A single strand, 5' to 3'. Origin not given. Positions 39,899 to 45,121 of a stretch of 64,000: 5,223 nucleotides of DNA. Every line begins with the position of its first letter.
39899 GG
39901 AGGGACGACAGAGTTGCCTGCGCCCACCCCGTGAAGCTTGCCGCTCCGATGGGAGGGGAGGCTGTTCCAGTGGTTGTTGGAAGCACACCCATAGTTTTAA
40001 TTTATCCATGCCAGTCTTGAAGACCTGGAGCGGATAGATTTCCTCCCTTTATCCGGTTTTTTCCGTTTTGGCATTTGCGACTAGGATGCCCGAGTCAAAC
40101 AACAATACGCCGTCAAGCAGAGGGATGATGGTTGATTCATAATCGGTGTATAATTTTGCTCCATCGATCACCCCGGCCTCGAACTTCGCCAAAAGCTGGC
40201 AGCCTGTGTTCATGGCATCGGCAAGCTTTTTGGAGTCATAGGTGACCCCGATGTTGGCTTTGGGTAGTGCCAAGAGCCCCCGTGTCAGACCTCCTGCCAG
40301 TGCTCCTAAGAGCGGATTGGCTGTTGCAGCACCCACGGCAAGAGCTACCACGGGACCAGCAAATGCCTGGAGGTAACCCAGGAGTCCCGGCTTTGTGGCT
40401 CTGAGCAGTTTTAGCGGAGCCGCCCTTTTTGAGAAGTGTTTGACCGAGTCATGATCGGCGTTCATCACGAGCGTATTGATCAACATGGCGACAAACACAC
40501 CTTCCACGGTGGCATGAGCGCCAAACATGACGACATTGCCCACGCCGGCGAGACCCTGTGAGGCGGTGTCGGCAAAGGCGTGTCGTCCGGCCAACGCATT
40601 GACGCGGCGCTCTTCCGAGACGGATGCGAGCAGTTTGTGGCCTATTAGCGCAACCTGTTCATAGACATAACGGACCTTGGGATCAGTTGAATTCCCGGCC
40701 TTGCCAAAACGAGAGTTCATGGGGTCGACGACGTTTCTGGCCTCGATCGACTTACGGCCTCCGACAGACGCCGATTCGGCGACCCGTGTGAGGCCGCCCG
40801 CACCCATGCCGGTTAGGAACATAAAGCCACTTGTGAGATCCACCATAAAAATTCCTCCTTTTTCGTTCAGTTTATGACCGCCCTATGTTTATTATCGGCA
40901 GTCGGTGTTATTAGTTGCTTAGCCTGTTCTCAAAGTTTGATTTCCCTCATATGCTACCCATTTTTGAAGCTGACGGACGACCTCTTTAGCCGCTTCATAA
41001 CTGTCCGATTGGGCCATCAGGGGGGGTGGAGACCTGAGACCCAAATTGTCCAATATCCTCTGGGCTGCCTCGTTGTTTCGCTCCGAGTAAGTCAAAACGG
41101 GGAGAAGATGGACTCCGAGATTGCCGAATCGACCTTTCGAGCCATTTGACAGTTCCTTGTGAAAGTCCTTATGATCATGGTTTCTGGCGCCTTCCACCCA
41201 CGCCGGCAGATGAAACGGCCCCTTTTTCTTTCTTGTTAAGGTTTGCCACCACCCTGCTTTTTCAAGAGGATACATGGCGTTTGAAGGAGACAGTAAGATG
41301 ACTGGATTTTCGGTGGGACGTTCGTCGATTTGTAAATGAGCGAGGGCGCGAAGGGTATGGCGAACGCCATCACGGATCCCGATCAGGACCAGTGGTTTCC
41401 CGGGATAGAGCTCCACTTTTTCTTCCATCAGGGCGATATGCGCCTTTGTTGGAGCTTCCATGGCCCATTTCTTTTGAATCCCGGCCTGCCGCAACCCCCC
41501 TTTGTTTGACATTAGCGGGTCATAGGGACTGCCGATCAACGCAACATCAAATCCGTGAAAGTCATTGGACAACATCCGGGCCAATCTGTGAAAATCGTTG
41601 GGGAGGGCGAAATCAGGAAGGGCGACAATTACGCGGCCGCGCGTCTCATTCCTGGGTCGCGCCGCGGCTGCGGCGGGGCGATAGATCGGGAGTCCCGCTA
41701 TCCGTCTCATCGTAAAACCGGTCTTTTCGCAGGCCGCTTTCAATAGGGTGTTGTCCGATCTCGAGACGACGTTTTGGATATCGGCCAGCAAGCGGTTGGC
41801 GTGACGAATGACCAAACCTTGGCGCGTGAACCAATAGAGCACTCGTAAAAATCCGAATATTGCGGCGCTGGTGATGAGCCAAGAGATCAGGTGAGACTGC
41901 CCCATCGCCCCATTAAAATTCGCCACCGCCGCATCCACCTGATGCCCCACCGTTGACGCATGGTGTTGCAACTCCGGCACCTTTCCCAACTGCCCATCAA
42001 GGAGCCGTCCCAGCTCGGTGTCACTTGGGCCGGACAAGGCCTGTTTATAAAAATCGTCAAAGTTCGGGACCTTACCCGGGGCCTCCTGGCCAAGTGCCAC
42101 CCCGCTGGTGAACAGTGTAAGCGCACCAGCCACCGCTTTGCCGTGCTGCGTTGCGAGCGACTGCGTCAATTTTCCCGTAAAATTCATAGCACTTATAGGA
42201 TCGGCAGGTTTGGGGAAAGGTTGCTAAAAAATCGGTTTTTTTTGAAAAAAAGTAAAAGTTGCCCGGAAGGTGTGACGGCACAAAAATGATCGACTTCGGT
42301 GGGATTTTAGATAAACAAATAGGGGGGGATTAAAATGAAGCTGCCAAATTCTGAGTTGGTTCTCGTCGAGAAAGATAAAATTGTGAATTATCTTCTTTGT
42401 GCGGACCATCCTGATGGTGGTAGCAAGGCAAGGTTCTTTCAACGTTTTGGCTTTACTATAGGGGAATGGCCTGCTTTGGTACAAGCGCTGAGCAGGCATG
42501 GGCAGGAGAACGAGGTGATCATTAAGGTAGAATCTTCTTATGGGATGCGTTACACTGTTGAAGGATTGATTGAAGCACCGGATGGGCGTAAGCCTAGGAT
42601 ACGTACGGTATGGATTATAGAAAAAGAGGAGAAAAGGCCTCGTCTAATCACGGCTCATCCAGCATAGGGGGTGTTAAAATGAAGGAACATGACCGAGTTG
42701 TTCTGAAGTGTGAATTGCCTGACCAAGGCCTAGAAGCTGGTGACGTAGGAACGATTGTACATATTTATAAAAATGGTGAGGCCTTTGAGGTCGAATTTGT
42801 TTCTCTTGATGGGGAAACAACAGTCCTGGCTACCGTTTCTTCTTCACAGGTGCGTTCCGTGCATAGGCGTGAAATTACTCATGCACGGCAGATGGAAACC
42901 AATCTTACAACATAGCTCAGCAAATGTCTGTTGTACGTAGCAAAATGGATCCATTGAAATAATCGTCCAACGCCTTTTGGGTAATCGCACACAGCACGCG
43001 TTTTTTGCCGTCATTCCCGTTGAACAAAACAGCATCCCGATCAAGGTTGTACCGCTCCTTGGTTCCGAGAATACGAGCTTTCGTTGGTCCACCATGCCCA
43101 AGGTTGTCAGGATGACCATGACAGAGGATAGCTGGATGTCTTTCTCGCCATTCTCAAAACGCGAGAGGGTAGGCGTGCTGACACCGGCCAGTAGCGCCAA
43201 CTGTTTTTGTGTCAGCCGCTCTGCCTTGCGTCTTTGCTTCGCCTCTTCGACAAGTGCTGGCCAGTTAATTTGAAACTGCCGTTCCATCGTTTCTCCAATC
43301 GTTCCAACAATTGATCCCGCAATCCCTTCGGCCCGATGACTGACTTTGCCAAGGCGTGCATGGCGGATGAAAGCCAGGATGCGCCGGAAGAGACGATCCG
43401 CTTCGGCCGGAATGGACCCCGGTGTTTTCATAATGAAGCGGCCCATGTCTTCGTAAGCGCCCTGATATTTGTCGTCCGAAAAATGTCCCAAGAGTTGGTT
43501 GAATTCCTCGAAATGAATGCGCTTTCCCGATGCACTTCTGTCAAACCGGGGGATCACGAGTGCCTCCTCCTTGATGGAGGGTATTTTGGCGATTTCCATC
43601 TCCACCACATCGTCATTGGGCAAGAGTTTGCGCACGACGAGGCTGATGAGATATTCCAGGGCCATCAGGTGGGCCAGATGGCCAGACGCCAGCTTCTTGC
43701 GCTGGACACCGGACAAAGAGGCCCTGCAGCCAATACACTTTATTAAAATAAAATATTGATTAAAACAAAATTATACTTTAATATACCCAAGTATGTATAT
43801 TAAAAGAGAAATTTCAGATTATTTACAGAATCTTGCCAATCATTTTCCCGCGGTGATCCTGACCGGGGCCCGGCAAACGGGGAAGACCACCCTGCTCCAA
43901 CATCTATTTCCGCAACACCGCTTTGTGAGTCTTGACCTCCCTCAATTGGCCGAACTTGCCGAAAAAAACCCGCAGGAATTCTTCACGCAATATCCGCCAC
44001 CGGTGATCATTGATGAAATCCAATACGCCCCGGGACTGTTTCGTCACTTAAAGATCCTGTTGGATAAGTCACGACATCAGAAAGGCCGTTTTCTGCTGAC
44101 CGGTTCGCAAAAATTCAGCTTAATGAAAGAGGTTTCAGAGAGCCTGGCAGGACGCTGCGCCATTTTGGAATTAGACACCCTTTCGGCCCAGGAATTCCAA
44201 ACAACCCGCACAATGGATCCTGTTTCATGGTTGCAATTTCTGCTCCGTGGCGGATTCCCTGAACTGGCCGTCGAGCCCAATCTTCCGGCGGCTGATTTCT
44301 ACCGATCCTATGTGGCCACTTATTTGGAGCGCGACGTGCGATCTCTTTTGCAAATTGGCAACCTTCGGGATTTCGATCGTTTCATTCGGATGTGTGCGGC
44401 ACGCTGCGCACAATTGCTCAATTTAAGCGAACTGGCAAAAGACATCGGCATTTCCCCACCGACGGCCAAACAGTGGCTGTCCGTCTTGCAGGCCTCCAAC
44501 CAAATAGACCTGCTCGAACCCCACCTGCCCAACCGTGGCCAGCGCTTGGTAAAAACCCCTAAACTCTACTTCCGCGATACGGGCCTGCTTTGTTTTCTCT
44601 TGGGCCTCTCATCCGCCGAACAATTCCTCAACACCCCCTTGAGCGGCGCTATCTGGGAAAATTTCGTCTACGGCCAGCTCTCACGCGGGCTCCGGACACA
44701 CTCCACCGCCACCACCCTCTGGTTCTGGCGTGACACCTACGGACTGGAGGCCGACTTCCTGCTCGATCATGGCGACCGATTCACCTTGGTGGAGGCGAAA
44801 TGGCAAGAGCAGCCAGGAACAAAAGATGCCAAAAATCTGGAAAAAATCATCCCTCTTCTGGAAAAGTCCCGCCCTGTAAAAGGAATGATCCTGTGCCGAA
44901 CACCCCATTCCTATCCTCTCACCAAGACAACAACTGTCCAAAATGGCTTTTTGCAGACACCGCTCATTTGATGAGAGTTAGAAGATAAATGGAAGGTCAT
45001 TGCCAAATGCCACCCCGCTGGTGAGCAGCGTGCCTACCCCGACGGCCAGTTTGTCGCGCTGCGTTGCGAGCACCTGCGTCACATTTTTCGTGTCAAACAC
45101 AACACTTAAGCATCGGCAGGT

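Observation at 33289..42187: Four-gene operon built around an 1893-aa orphan protein: candidate undescribed system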

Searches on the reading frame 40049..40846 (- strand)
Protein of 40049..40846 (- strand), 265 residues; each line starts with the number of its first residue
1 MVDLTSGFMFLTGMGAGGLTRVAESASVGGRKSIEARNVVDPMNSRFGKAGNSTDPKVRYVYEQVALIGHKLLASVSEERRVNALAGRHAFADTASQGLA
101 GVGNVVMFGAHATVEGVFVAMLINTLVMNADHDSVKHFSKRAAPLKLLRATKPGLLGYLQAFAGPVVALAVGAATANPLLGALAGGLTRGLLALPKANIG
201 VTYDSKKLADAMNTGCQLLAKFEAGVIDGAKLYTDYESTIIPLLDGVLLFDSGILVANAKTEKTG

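Call 7: search_protein_families(library=pfam, proteins=[window:40049-40846:-], max_evalue=1)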
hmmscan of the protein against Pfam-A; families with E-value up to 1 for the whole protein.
window:40049-40846:- (265 aa): 0 families

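Call 8: search_protein_families(library=ncbifam, proteins=[window:40049-40846:-], max_evalue=1)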
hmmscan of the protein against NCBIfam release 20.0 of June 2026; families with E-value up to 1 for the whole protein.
window:40049-40846:- (265 aa): 1 family
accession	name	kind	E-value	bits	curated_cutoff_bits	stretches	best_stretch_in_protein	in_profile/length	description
NF005568.0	PRK07239.1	equivalog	0.0091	14.9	273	1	101-180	171-250/381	uroporphyrinogen-III synthase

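Call 9: search_protein_families(library=padloc, proteins=[window:40049-40846:-], max_evalue=1)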
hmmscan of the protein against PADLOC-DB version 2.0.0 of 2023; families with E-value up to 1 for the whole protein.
window:40049-40846:- (265 aa): 0 families
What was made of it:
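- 40049..40846 (-): p265: Gly/Ala-rich small membrane protein with 3-4 hydrophobic segments. It has a good Shine-Dalgarno site (AAGGAGG) 8 nt upstream. No family hit (calls 7-9).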

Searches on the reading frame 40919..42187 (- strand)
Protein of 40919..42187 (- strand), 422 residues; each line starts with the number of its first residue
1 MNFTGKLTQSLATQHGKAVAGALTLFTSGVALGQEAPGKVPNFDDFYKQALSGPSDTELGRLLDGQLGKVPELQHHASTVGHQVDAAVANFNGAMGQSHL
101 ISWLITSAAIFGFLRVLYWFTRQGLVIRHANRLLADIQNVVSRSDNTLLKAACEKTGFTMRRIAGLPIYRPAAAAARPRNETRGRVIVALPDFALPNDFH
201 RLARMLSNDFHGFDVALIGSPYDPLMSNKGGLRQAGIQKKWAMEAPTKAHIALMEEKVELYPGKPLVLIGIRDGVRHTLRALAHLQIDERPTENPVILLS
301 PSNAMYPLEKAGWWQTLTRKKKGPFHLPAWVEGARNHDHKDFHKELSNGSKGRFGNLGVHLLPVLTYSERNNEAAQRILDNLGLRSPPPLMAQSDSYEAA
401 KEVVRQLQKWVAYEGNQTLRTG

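Call 7: search_protein_families(library=pfam, proteins=[window:40919-42187:-], max_evalue=1)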
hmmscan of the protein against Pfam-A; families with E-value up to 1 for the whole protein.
window:40919-42187:- (422 aa): 0 families

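Call 8: search_protein_families(library=ncbifam, proteins=[window:40919-42187:-], max_evalue=1)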
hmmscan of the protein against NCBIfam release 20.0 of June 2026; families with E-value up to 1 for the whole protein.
window:40919-42187:- (422 aa): 0 families

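Call 9: search_protein_families(library=padloc, proteins=[window:40919-42187:-], max_evalue=1)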
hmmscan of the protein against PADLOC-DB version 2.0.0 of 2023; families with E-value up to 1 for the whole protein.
window:40919-42187:- (422 aa): 0 families

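Call 18: find_homologous_proteins(query=window:40919-42187:-, max_evalue=0.001)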
Query window:40919-42187:- (422 aa): 1 proteins with E <= 0.001 among 8000 candidates.
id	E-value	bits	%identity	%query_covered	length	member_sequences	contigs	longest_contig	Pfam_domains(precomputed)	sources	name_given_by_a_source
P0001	1.7e-285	965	100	100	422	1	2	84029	-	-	-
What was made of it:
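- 40919..42187 (-): p422: lineage-specific protein with a signal-peptide-like N-terminus (aa ~17-34), one TM segment (aa 99-118) and a ~300-aa C-terminal domain of unknown family. Only a self hit in 5.8 billion proteins (call 18).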

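Call 22: find_encoding_contigs(protein=P0001, flank=10000, max_places=10)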
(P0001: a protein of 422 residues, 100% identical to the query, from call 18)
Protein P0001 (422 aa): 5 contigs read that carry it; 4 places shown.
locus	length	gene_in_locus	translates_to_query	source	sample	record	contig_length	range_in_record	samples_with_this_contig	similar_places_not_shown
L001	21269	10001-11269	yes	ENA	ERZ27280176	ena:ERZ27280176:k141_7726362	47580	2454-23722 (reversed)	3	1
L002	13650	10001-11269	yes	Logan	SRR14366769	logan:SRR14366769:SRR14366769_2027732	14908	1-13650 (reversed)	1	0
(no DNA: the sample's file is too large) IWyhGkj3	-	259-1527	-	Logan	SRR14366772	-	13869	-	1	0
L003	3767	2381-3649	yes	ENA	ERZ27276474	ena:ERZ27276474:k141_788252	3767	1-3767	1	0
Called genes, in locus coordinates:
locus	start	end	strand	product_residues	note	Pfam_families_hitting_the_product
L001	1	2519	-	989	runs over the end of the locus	PF02412:TSP_3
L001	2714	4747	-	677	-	-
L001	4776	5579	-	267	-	-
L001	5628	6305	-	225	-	-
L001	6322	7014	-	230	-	-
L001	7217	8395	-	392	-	PF13173:AAA_14, PF13635:DUF4143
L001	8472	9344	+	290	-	PF07804:HipA_C, PF13560:HTH_31 (weak), PF01381:HTH_3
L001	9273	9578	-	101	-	PF16277:DUF4926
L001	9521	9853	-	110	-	PF21814:DUF6883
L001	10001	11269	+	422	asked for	-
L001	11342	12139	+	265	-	-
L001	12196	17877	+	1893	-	-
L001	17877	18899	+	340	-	PF00702:Hydrolase (weak), PF12710:HAD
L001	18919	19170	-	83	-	-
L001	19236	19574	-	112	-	PF02452:PemK_toxin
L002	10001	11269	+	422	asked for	-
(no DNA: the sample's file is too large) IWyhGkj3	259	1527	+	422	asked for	-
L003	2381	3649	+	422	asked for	-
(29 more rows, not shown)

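Call 70: search_solved_structures(query=window:40919-42187:-, max_evalue=10)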
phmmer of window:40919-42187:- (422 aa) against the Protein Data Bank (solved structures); distinct sequences matched with E-value up to 10: 0.

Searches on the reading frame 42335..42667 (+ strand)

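Call 20: search_protein_families(library=pfam, proteins=[window:42335-42667:+], max_evalue=0.01)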
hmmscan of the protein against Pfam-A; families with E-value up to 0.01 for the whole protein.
window:42335-42667:+ (110 aa): 1 family
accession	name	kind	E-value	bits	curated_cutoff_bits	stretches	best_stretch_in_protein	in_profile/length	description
PF21814.2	DUF6883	-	1.7e-35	122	27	1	2-109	1-108/110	Domain of unknown function (DUF6883)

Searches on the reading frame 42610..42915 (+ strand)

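Call 20: search_protein_families(library=pfam, proteins=[window:42610-42915:+], max_evalue=0.01)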
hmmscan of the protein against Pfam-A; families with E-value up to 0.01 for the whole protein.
window:42610-42915:+ (101 aa): 2 families
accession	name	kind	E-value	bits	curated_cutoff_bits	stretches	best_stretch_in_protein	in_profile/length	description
PF16277.11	DUF4926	-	9.2e-21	73.5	29.1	1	26-82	1-56/57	Domain of unknown function (DUF4926)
PF18335.7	SH3_13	-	0.0027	17.9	41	1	17-63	19-65/65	ATP-dependent RecD-like DNA helicase SH3 domain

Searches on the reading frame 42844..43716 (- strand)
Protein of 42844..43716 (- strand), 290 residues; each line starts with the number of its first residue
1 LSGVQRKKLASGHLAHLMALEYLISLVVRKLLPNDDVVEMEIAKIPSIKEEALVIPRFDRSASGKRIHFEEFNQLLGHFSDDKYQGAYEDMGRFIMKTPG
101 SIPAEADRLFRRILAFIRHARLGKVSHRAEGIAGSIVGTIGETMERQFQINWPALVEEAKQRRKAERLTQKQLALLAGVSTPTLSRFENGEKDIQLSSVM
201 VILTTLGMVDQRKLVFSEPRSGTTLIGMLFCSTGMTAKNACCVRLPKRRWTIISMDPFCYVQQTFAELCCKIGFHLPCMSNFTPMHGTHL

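Call 14: search_protein_families(library=pfam, proteins=[window:42844-43716:-], max_evalue=0.001)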
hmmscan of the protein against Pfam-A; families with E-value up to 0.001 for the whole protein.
window:42844-43716:- (290 aa): 3 families
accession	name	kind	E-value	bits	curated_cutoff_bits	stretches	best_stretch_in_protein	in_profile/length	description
PF07804.18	HipA_C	-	6.8e-13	49.2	30.5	1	14-117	31-130/213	HipA-like C-terminal domain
PF01381.28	HTH_3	-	2.5e-09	37.5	23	1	160-207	2-49/55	Helix-turn-helix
PF13560.12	HTH_31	-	3.3e-07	30.9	27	1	155-208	2-56/64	Helix-turn-helix domain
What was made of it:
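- On Type II toxin-antitoxin modules (flanks): The HipA_C fragment is fused to an HTH at 42844-43716 (call 14).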

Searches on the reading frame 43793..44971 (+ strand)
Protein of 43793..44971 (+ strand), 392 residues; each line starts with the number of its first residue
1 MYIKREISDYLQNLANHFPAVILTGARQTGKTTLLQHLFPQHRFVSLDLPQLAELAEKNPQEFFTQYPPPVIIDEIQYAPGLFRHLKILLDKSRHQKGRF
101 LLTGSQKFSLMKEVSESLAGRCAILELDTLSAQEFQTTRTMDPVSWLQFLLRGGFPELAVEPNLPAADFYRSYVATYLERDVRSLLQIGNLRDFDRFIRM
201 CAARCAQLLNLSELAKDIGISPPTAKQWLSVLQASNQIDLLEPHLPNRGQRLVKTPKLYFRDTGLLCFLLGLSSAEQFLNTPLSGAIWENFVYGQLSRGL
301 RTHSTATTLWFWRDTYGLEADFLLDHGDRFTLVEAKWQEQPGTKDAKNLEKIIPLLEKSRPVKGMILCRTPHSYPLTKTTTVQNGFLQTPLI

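Call 14: search_protein_families(library=pfam, proteins=[window:43793-44971:+], max_evalue=0.001)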
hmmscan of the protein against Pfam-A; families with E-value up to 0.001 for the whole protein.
window:43793-44971:+ (392 aa): 4 families
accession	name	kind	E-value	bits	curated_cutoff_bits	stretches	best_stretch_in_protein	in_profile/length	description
PF13635.12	DUF4143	-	5.3e-44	150.2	28.1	1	179-337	1-159/160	Domain of unknown function (DUF4143)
PF13173.12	AAA_14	-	6.7e-28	97.7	27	1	19-135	3-128/129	AAA domain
PF13401.12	AAA_22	-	0.00016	22.4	27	0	21-50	8-42/130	AAA domain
PF13191.12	AAA_16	-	0.00077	20.4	32.6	0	6-41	11-47/167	AAA ATPase domain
